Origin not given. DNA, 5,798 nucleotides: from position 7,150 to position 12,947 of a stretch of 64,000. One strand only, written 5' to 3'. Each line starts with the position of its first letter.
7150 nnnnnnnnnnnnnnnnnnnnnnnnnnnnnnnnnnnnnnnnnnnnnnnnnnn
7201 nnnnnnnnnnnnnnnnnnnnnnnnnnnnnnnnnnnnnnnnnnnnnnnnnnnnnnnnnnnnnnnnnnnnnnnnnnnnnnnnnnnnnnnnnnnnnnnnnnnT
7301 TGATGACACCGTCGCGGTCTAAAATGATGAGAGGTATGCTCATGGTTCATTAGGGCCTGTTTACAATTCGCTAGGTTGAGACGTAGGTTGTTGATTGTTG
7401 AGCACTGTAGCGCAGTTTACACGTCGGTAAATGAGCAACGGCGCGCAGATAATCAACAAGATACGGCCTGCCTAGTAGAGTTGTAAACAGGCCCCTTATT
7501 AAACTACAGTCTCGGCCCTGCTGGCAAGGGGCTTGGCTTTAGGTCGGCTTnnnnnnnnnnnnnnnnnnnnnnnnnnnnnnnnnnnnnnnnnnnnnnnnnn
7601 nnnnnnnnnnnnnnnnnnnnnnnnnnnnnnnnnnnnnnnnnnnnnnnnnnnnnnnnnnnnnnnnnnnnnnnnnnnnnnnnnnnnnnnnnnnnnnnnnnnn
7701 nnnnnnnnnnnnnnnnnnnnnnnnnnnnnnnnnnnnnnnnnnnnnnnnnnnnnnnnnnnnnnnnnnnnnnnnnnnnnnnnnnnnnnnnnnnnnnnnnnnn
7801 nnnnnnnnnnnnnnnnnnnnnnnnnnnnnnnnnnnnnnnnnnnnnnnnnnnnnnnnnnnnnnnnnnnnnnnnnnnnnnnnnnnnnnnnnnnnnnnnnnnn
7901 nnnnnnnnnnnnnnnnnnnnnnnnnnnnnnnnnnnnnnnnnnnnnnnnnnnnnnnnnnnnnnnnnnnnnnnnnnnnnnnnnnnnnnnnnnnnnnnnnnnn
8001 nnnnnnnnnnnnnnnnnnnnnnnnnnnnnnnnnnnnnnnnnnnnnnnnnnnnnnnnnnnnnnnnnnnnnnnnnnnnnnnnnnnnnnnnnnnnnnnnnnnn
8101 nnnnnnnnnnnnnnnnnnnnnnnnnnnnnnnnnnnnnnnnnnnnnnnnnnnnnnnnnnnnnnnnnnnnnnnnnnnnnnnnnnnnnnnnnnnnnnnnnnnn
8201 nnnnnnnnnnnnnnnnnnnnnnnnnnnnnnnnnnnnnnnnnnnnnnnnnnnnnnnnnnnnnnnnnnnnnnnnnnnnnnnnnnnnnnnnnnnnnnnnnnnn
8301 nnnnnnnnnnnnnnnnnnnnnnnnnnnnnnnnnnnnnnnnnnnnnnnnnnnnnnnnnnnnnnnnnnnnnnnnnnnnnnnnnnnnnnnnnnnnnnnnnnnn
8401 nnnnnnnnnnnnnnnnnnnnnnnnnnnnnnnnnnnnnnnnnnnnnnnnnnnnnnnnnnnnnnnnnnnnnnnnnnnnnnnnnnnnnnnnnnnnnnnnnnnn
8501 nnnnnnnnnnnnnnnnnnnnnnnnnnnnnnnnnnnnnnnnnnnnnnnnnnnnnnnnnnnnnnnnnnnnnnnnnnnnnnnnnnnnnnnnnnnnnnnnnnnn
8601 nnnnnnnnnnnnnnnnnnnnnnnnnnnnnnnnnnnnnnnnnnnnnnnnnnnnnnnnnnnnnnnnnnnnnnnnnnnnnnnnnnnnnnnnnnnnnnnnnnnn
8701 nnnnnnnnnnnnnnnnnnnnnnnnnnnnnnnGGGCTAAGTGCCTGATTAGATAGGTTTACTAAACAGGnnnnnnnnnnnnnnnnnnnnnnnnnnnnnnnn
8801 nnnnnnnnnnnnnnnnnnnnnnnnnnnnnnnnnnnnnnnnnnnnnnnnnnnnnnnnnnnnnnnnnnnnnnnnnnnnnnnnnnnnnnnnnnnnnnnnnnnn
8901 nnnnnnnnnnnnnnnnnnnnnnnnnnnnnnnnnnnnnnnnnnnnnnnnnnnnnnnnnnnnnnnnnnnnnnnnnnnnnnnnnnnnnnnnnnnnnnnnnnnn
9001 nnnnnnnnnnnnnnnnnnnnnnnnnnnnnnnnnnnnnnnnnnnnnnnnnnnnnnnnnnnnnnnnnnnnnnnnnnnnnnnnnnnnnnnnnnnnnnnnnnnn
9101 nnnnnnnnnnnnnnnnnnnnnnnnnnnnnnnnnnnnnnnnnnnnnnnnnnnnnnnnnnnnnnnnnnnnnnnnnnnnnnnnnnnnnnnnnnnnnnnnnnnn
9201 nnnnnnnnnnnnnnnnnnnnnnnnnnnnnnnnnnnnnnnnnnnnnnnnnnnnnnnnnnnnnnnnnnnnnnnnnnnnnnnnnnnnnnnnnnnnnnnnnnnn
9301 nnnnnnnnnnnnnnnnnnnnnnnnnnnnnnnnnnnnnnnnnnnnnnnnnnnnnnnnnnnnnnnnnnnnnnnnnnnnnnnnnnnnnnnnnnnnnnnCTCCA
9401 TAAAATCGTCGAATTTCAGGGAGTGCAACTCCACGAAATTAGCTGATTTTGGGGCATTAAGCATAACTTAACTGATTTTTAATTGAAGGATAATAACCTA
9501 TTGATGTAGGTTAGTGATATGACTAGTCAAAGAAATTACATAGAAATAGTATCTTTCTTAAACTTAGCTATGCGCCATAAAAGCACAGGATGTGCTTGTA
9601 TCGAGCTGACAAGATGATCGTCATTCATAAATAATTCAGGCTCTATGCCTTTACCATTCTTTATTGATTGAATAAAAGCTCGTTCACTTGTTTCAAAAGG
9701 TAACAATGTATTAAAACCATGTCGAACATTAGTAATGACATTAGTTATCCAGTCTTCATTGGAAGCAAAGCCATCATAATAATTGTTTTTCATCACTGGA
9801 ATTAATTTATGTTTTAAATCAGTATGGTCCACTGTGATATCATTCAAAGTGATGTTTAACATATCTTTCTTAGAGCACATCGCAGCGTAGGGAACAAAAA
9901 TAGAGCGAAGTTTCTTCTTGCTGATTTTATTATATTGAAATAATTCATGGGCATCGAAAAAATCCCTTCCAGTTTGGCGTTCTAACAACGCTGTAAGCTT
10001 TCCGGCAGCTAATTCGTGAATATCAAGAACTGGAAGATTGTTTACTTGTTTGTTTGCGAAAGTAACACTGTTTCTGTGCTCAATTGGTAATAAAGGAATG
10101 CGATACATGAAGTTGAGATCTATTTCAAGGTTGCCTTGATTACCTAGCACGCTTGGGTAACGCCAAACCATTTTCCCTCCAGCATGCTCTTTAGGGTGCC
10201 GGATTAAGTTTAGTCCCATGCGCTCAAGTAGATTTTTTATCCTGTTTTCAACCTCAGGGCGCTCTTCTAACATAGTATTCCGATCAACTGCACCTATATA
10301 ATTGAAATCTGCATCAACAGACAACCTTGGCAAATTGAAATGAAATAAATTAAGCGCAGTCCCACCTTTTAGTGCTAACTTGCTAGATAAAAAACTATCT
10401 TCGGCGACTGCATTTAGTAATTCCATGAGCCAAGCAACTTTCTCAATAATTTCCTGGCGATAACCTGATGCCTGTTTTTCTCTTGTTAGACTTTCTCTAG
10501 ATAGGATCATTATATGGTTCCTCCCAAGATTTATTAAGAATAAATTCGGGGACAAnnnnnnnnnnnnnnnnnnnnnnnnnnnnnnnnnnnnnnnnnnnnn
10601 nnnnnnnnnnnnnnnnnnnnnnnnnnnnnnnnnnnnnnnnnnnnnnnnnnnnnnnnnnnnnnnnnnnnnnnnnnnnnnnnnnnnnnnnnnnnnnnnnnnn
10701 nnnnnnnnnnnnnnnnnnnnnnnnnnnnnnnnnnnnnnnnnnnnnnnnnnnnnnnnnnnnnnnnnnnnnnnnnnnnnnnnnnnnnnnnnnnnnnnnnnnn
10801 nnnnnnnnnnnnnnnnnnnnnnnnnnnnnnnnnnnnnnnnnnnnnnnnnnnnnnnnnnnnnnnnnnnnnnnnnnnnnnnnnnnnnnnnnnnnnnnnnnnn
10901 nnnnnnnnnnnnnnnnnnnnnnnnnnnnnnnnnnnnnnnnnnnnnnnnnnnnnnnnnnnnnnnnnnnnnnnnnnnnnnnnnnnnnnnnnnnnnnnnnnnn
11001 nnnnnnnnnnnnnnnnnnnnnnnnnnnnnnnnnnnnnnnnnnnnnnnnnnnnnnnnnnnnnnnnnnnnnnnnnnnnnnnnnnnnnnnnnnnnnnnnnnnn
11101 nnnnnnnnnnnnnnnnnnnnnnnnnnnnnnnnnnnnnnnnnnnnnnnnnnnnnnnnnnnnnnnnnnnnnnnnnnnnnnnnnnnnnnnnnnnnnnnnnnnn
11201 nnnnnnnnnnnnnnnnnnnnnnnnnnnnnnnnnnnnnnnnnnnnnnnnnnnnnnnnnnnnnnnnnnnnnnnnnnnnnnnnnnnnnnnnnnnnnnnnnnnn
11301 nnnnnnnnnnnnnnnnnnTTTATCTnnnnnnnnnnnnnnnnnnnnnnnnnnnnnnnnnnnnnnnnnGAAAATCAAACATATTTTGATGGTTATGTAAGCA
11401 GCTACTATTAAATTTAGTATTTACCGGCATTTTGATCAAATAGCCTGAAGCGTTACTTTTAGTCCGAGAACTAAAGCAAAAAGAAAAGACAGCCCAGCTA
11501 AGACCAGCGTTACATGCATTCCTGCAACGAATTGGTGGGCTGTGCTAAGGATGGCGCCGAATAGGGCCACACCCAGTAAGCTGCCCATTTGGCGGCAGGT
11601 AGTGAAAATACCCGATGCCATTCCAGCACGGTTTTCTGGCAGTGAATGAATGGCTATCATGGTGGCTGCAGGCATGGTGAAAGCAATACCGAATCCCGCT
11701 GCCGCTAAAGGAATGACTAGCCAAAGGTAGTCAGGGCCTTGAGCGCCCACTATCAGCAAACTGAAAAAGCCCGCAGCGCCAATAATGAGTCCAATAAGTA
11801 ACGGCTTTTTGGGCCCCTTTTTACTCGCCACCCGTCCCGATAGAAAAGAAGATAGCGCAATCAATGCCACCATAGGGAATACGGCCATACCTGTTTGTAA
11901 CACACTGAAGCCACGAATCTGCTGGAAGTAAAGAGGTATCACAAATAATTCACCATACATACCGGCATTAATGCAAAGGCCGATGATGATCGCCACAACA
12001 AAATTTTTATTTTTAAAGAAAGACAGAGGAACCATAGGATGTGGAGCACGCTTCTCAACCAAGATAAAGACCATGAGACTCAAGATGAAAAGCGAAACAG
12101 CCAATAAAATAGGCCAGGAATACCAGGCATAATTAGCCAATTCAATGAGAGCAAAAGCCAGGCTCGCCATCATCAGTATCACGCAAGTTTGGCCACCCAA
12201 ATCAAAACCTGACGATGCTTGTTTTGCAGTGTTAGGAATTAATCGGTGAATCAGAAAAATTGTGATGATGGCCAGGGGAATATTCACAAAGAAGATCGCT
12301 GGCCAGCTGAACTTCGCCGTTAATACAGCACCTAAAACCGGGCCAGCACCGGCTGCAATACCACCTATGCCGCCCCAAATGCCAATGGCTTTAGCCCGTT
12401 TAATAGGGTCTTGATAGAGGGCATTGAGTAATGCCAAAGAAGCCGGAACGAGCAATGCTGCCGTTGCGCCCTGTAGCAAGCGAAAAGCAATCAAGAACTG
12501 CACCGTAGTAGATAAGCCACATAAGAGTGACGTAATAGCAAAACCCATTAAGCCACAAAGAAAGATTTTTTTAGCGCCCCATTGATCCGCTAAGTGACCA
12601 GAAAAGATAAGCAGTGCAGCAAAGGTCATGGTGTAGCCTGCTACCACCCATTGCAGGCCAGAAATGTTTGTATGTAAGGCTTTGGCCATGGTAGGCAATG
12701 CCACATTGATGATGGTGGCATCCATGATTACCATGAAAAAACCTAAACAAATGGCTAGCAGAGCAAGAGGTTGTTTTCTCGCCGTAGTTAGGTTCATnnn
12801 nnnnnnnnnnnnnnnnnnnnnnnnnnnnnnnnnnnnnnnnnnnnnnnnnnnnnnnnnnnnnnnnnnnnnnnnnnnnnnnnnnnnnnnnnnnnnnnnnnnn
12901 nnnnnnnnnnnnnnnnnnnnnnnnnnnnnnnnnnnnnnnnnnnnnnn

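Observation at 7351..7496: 146-bp MITE with 20-bp terminal inverted repeats inserted exactly between gene ends; three loci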

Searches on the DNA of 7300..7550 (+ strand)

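Call 42: search_rna_families(source=window, start=7300, end=7550, threshold=evalue, max_evalue=1)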
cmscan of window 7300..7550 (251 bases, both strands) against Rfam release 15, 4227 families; matches with E-value up to 1: 1.
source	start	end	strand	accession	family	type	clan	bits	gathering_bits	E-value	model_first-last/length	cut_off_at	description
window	7345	7506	+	RF04130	MIR7996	Gene; miRNA;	-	20.9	119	0.12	1-190/190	no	MIR7996 microRNA precursor family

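Call 64: search_dna_similar(query=window:7350-7498:+, collection=plasmids, mode=distant, max_evalue=10, max_rows=15)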
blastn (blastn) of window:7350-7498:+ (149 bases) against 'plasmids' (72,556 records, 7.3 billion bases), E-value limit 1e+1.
Records with a match: 2; places in all: 2; records where one place covers at least 80% of the query: 0.
Best place of each record, by identity: >=99% 2.
By first word of the organism name: Rhizobium 2.
By predicted mobility (MOB-suite, as given by PLSDB): conjugative 2.
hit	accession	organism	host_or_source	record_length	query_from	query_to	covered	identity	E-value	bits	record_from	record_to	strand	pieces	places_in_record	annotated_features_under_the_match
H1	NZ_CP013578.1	Rhizobium phaseoli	Phaseolus vulgaris,Whole ...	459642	87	106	13%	100.0%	5e+0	37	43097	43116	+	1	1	hypothetical protein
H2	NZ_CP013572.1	Rhizobium phaseoli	Phaseolus vulgaris,Whole ...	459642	87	106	13%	100.0%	5e+0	37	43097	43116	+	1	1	hypothetical protein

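Call 67: search_dna_similar(query=window:7350-7498:+, collection=ecoli_genomes, mode=distant, max_evalue=1, max_rows=5)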
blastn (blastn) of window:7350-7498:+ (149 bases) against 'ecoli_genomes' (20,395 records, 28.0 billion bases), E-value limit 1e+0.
No match.

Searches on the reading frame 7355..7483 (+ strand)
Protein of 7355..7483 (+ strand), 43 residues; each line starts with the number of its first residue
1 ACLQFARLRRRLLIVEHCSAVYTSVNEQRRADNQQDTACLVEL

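Call 28: find_homologous_proteins(query=A3, max_evalue=10)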
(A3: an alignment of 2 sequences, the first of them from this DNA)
Query A3 (2 sequences): no candidate shares three 5-residue words with the query. No homologue found.

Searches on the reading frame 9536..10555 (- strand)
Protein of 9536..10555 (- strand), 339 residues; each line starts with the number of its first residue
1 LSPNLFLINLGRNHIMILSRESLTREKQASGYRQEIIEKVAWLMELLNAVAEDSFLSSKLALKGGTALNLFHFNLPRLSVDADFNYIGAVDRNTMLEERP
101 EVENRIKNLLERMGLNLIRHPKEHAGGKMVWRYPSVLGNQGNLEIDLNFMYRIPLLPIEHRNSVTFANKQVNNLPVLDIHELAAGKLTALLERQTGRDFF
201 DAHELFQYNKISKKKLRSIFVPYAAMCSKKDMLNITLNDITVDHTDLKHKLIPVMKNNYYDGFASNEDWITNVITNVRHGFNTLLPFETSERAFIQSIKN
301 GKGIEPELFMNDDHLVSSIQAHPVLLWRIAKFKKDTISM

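Call 37: search_protein_families(library=pfam, proteins=[window:9536-10555:-], max_evalue=0.001)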
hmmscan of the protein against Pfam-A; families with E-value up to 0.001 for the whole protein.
window:9536-10555:- (339 aa): 1 family
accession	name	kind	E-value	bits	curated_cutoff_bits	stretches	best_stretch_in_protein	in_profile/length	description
PF08843.17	AbiEii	-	4.2e-33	115.7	22.5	1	46-233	2-195/238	Nucleotidyl transferase AbiEii toxin, Type IV TA system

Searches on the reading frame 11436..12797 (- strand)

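Call 37: search_protein_families(library=pfam, proteins=[window:11436-12797:-], max_evalue=0.001)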
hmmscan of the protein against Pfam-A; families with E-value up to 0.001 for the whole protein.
window:11436-12797:- (453 aa): 1 family
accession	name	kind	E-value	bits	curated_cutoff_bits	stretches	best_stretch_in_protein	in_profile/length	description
PF07690.21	MFS_1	-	3.1e-59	201.1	33.4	1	16-409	1-346/347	Major Facilitator Superfamily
